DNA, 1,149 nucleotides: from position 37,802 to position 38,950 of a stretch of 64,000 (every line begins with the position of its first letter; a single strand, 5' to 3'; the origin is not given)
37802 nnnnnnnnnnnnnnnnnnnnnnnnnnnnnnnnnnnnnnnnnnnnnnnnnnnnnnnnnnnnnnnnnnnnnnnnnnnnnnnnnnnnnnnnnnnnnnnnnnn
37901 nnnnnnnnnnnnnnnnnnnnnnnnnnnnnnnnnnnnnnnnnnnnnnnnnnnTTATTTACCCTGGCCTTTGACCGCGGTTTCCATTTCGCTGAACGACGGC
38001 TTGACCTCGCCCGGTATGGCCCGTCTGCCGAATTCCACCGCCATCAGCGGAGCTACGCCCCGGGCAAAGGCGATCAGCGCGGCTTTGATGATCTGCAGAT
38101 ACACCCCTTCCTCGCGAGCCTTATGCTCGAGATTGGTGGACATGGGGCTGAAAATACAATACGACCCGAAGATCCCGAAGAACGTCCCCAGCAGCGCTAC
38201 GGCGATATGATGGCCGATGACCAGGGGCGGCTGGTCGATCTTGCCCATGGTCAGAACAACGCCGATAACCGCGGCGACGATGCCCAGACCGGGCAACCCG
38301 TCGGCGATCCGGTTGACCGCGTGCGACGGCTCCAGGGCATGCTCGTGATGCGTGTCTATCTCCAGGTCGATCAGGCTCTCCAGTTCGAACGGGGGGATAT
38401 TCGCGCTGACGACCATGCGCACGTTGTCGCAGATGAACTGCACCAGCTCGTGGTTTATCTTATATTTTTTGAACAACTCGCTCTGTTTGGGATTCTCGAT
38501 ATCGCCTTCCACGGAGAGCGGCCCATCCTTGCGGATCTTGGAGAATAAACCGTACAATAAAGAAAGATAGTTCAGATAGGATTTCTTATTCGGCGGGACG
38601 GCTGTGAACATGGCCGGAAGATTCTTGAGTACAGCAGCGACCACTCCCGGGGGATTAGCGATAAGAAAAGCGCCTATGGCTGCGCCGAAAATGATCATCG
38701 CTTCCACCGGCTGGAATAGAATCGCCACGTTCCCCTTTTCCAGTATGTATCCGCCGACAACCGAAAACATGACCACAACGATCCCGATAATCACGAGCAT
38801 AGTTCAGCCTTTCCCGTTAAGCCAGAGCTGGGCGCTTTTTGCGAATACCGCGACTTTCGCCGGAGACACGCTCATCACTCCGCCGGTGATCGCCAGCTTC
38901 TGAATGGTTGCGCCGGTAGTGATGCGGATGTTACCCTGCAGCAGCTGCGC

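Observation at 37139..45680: motAB stator genes translationally coupled to the end of a complete F1Fo atp operon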

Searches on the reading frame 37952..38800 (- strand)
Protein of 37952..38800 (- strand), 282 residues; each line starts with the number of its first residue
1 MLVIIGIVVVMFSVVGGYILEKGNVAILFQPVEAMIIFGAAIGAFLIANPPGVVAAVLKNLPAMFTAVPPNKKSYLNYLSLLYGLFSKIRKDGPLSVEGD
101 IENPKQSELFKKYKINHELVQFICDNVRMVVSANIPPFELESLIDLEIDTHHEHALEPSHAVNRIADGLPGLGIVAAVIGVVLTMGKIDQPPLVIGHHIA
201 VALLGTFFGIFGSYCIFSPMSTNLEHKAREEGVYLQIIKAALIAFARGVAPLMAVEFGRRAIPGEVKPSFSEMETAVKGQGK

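Call 4: search_protein_families(library=pfam, proteins=[window:37952-38800:-])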
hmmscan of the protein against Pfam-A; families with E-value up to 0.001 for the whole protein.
window:37952-38800:- (282 aa): 2 families
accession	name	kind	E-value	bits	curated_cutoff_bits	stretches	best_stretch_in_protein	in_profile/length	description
PF20560.3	MotA_N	-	2.7e-29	101.7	27.3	1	4-93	1-91/91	Motility protein A N-terminal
PF01618.21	MotA_ExbB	-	3.6e-10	40.1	22.9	1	125-231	12-121/127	MotA/TolQ/ExbB proton channel family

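Call 5: search_protein_families(library=ncbifam, proteins=[window:37952-38800:-])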
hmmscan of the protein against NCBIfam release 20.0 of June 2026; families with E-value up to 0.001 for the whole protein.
window:37952-38800:- (282 aa): 7 families
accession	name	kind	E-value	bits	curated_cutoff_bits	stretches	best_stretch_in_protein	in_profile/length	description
TIGR03818.1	MotA1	equivalog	3.6e-109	364.3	303.8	1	1-278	1-281/282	flagellar motor stator protein MotA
NF005997.1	PRK08124.1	equivalog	4.3e-25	88.2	340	1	3-252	5-236/259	flagellar motor stator protein MotA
NF006583.0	PRK09109.1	equivalog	3.1e-24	85.4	237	1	2-252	4-235/246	flagellar motor protein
NF006284.1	PRK08456.1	equivalog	2.9e-21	75.8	380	1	3-252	5-235/252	flagellar motor stator protein MotA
NF005383.1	PRK06926.1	equivalog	7.8e-16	57.9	394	1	3-248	12-236/271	flagellar motor protein MotP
NF006527.0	PRK08990.1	equivalog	2.2e-10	40.3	341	1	12-253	13-233/254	flagellar motor protein PomA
NF005237.0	PRK06743.1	equivalog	3.1e-06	26.7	373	1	5-224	24-227/277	flagellar motor protein MotP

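Call 6: find_encoding_contigs(protein=window:37952-38800:-, flank=10000, max_places=10)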
Protein window:37952-38800:- (282 aa): 14 contigs read that carry it; 5 places shown.
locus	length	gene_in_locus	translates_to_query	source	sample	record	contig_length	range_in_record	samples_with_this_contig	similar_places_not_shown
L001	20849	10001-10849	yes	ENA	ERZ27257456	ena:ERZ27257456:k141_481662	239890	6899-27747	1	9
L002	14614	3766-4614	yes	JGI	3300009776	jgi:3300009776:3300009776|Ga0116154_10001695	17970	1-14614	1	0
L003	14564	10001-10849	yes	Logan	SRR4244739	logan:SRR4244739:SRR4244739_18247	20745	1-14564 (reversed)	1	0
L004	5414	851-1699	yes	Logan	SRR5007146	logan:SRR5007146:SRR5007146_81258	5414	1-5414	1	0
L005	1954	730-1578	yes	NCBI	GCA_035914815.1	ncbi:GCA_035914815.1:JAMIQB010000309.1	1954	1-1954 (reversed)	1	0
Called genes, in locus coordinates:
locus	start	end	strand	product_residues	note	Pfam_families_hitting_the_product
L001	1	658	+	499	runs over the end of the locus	PF00072:Response_reg, PF00989:PAS, PF08448:PAS_4, PF13596:PAS_10 (faint), PF13426:PAS_9 (weak), PF00512:HisKA, PF02518:HATPase_c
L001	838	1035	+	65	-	PF21531:Rv2175c_wHTH (weak), PF12728:HTH_17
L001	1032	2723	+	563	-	PF00072:Response_reg, PF01590:GAF, PF13185:GAF_2, PF13492:GAF_3 (weak), PF00512:HisKA, PF02518:HATPase_c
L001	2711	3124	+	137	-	PF00072:Response_reg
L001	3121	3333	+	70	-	PF09527:ATPase_gene1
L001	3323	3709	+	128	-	-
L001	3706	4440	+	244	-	PF00119:ATP-synt_A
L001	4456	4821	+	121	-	PF00137:ATP-synt_C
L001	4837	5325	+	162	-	PF00430:ATP-synt_B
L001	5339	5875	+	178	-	PF00213:OSCP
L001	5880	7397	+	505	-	PF02874:ATP-synt_ab_N, PF09378:HAS-barrel (weak), PF00006:ATP-synt_ab, PF00306:ATP-synt_ab_C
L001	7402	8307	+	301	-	PF00231:ATP-synt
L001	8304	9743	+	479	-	PF02874:ATP-synt_ab_N, PF00006:ATP-synt_ab, PF22919:ATP-synt_VA_C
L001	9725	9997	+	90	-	PF02823:ATP-synt_DE_N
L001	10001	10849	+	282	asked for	PF20560:MotA_N, PF01618:MotA_ExbB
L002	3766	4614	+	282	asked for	PF20560:MotA_N, PF01618:MotA_ExbB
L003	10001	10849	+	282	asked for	PF20560:MotA_N, PF01618:MotA_ExbB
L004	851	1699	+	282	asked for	PF20560:MotA_N, PF01618:MotA_ExbB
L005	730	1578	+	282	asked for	PF20560:MotA_N, PF01618:MotA_ExbB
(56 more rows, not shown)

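Call 9: find_homologous_proteins(query=window:37952-38800:-)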
Query window:37952-38800:- (282 aa): 4805 proteins with E <= 0.001 among 8000 candidates; the best 120 are listed.
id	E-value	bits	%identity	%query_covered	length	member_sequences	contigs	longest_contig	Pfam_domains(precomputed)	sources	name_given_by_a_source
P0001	2.6e-166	570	99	94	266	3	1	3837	PF01618.22,PF20560.4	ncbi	-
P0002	1.3e-120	420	68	99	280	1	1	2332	PF01618.22,PF20560.4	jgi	jgi:chemotaxis protein MotA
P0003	2.6e-116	406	66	99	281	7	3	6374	PF01618.22,PF20560.4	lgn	-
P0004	1.7e-109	384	65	99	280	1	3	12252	PF01618.22,PF20560.4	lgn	-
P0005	1.0e-105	371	58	100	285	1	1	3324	PF01618.22,PF20560.4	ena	-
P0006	1.7e-105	371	59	100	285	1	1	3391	PF01618.22,PF20560.4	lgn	-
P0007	3.9e-105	369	59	100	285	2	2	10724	PF01618.22,PF20560.4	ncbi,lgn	-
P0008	3.9e-105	369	58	100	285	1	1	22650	PF01618.22,PF20560.4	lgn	-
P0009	4.4e-105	369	58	100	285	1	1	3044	PF01618.22,PF20560.4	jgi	jgi:chemotaxis protein MotA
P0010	7.2e-105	369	58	100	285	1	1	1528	PF01618.22,PF20560.4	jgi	-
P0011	1.3e-104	368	58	100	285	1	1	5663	PF01618.22,PF20560.4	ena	-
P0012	1.8e-104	367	58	100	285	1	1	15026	PF01618.22,PF20560.4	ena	-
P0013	1.8e-104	367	58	99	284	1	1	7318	PF01618.22,PF20560.4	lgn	-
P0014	1.8e-104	367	58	100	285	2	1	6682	PF01618.22,PF20560.4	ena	-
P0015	2.1e-104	367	59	100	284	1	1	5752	PF01618.22,PF20560.4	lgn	-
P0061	1.2e-99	351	58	100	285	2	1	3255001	PF01618.22,PF20560.4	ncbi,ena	-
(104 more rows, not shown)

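Call 10: find_encoding_contigs(protein=P0004, flank=10000, max_places=3)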
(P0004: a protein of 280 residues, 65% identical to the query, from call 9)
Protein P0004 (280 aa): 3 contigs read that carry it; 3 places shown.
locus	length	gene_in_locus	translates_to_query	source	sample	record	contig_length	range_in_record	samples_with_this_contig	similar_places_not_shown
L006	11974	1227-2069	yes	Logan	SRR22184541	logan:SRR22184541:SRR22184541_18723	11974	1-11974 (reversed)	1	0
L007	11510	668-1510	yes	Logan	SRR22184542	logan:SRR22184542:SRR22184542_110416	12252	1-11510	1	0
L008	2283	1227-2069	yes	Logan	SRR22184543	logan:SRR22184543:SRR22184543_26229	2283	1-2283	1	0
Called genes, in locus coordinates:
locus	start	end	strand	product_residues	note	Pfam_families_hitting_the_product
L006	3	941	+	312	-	?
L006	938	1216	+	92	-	PF02823:ATP-synt_DE_N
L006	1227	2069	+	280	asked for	PF20560:MotA_N, PF01618:MotA_ExbB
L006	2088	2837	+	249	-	PF13677:MotB_plug, PF00691:OmpA (weak)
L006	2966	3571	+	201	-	PF12728:HTH_17, PF00072:Response_reg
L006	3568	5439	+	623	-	PF07715:Plug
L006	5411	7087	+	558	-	PF00496:SBP_bac_5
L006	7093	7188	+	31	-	-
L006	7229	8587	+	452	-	PF13353:Fer4_12 (weak), PF04055:Radical_SAM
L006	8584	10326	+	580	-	PF00664:ABC_membrane, PF00005:ABC_tran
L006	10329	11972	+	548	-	?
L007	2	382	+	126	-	?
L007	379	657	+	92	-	PF02823:ATP-synt_DE_N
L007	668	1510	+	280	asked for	PF20560:MotA_N, PF01618:MotA_ExbB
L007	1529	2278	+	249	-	PF13677:MotB_plug, PF00691:OmpA (weak)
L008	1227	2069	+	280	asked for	PF20560:MotA_N, PF01618:MotA_ExbB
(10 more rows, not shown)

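Call 11: find_encoding_contigs(protein=P0003, flank=10000, max_places=3)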
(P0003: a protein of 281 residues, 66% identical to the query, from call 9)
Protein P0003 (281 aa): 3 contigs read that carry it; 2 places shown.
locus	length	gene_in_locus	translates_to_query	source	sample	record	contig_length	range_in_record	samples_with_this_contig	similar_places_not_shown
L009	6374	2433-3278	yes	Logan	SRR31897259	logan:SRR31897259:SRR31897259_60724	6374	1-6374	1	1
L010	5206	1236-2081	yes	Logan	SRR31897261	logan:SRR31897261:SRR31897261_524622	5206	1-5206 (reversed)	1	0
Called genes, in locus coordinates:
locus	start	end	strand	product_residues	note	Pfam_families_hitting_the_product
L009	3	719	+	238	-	?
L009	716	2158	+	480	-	PF02874:ATP-synt_ab_N, PF00006:ATP-synt_ab, PF22919:ATP-synt_VA_C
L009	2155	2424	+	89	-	PF02823:ATP-synt_DE_N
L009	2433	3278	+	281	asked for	PF20560:MotA_N, PF01618:MotA_ExbB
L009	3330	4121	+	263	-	PF13677:MotB_plug, PF00691:OmpA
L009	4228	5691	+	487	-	PF00989:PAS (faint), PF13188:PAS_8 (faint), PF13426:PAS_9 (faint), PF08448:PAS_4 (weak), PF07730:HisKA_3 (weak), PF02518:HATPase_c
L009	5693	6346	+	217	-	PF00072:Response_reg, PF08281:Sigma70_r4_2 (faint), PF00196:GerE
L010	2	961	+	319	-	?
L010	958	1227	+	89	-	PF02823:ATP-synt_DE_N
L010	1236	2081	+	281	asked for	PF20560:MotA_N, PF01618:MotA_ExbB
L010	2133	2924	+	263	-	PF13677:MotB_plug, PF00691:OmpA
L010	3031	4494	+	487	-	PF00989:PAS (faint), PF13188:PAS_8 (faint), PF13426:PAS_9 (faint), PF08448:PAS_4 (weak), PF07730:HisKA_3 (weak), PF02518:HATPase_c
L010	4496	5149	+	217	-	PF00072:Response_reg, PF08281:Sigma70_r4_2 (faint), PF00196:GerE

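Call 12: find_encoding_contigs(protein=P0061, flank=10000, max_places=2)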
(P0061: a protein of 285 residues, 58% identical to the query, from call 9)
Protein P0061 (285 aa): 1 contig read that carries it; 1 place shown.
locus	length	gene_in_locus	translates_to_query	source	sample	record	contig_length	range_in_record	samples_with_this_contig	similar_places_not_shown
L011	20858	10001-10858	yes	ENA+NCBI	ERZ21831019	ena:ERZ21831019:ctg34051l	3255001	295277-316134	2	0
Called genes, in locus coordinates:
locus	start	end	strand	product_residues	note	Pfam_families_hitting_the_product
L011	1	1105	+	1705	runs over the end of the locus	PF14559:TPR_19 (weak), PF00535:Glycos_transf_2, PF13641:Glyco_tranf_2_3, PF00534:Glycos_transf_1, PF13692:Glyco_trans_1_4, PF00535:Glycos_transf_2, PF13641:Glyco_tranf_2_3, PF00535:Glycos_transf_2, +18 more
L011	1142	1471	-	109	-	PF07309:FlaF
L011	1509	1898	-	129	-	PF07378:FlbT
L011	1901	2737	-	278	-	PF00669:Flagellin_N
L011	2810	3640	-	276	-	PF00669:Flagellin_N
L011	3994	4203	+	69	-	-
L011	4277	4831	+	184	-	PF00072:Response_reg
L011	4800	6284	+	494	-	PF00072:Response_reg, PF13492:GAF_3 (weak), PF01966:HD, PF13487:HD_5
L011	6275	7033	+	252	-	PF07238:PilZ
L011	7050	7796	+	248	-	PF20560:MotA_N, PF01618:MotA_ExbB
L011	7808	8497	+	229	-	PF13677:MotB_plug, PF00691:OmpA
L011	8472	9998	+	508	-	PF13426:PAS_9 (weak), PF00512:HisKA, PF02518:HATPase_c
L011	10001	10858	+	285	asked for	PF20560:MotA_N, PF01618:MotA_ExbB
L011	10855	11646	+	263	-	PF13677:MotB_plug, PF00691:OmpA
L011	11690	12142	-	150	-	PF03975:CheD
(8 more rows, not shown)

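Call 16: find_related_loci(query=A2, collection=genome_contigs, flank=10000)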
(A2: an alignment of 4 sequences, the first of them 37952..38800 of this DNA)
Query A2 (282 aa) in genome_contigs; peptide patterns used: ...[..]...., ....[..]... (x = any residue, [..] = any of these).
182 stretches matched a pattern; 87 encode a relative of the query (tblastn E <= 1e-3); the best 80 are kept; 80 distinct loci.
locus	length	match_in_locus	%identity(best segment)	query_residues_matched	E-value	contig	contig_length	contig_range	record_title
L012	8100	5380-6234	59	1-282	1e-112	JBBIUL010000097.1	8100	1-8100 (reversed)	MAG: Nitrospira sp. isolate PBS170224_bin_52 NODE_6443_length_8100_cov_8.05368, whole genome shotgun sequence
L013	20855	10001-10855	58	1-282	7e-105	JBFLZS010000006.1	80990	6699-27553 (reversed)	MAG: Nitrospirota bacterium isolate MAG117 MAG117_6, whole genome shotgun sequence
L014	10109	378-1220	57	1-278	1e-103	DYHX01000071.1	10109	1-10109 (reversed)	MAG TPA_asm: Nitrospira japonica isolate DR5_44_14 Afr_mines_DR5_1245_length_10109_cov_5_618958, whole genome shotgun se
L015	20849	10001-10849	53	1-280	2e-103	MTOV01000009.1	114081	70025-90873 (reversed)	MAG: Nitrospirae bacterium JdFR-86 JGI24020J35080_1000087, whole genome shotgun sequence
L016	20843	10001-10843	55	1-278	2e-103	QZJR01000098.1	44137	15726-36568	MAG: Deltaproteobacteria bacterium isolate SURF_34 Ga0104751_1001208, whole genome shotgun sequence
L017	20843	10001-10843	55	1-278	1e-102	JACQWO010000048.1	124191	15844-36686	MAG: Desulfobacterales bacterium isolate NC_groundwater_1491_Pr4_B-0.1um_43_5 SR1-18-B1_scaffold_172533, whole genome sh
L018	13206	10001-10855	57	1-282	3e-102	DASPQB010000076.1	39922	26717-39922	MAG TPA_asm: Nitrospirota bacterium isolate SMAG_U12188 k141_1705677, whole genome shotgun sequence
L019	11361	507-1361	59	1-282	1e-106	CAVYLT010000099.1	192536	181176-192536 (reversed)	MAG: Nitrospirota bacterium isolate MFD01299.bin.2.211 genome assembly, contig: contig_7917, whole genome shotgun sequen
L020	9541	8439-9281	55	1-278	4e-102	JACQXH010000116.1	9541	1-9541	MAG: Nitrospirae bacterium isolate NC_groundwater_1510_Pr4_B-0.1um_44_3 SR1-18-B1_scaffold_230507, whole genome shotgun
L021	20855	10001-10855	56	1-282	5e-102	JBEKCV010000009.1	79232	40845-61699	MAG: Thermodesulfovibrionales bacterium isolate SPRUCE 168 SPRUCE_168_9, whole genome shotgun sequence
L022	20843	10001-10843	59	1-278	4e-101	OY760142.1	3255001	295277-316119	MAG: Nitrospirota bacterium isolate 41fe4016-ed88-40a2-aca4-2b8d86c50af7 genome assembly, chromosome: 1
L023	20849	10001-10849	55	1-280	4e-100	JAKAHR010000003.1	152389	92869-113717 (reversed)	MAG: Nitrospirae bacterium isolate WY3.bin121 NODE_128_length_152389_cov_3.652934, whole genome shotgun sequence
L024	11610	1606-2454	54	1-280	7e-100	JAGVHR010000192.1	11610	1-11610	MAG: Thermodesulfovibrionales bacterium isolate DeMMO2_13 c_000000035080, whole genome shotgun sequence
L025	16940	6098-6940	58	1-278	7e-100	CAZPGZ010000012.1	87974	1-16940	MAG TPA_asm: uncultured Nitrospiraceae bacterium isolate binchicken_co20_233 genome assembly, contig: NODE_703_length_87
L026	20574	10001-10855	55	1-282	8e-99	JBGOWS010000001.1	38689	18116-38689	MAG: Thermodesulfovibrionia bacterium isolate OBJ_0618_130150_87 k141_1793327_length_38689_cov_15.7420, whole genome sho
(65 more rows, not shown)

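Call 18: list_cluster_members(proteins=[window:37952-38800:-, window:39058-40497:-, window:41404-42921:-, window:37139-37951:-, window:43980-44345:-, window:46078-47769:-])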
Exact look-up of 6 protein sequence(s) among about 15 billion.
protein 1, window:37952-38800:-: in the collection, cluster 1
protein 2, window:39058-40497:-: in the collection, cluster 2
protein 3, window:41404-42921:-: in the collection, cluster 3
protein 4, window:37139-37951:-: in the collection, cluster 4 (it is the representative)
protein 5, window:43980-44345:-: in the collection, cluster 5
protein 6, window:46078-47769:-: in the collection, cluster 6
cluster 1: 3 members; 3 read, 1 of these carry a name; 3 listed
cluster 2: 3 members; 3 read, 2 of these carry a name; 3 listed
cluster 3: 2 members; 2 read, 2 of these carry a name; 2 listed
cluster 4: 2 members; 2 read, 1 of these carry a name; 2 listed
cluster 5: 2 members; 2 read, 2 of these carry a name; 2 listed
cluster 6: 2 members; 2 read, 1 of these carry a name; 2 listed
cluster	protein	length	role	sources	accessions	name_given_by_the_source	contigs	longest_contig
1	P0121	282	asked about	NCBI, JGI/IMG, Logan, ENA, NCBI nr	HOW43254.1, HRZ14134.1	MAG TPA: flagellar motor stator protein MotA [Candidatus Omnitrophota bacterium] | flagellar motor stator protein MotA [Candidatus Omnitrophota bacterium]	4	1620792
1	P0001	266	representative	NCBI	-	-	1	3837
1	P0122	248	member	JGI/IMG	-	-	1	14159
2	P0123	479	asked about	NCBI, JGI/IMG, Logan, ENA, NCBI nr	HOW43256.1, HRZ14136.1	MAG TPA: F0F1 ATP synthase subunit beta [Candidatus Omnitrophota bacterium] | F0F1 ATP synthase subunit beta [Candidatus Omnitrophota bacterium]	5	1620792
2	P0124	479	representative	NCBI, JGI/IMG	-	F-type H+-transporting ATPase subunit beta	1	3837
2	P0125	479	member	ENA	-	-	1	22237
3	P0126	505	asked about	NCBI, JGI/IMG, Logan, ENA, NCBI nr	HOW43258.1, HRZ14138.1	MAG TPA: F0F1 ATP synthase subunit alpha [Candidatus Omnitrophota bacterium] | F0F1 ATP synthase subunit alpha [Candidatus Omnitrophota bacterium]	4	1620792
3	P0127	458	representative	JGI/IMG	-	F-type H+-transporting ATPase subunit alpha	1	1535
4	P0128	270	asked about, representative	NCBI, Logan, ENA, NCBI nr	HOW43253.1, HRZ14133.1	MAG TPA: OmpA family protein [Candidatus Omnitrophota bacterium] | OmpA family protein [Candidatus Omnitrophota bacterium]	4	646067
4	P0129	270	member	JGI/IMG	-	-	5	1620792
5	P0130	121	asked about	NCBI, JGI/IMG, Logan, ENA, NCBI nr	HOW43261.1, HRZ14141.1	MAG TPA: ATP synthase F0 subunit C [Candidatus Omnitrophota bacterium] | ATP synthase F0 subunit C [Candidatus Omnitrophota bacterium]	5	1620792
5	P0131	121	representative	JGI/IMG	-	F-type H+-transporting ATPase subunit c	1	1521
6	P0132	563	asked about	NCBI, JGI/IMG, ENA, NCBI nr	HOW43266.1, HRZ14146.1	MAG TPA: response regulator [Candidatus Omnitrophota bacterium] | response regulator [Candidatus Omnitrophota bacterium]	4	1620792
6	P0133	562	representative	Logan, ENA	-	-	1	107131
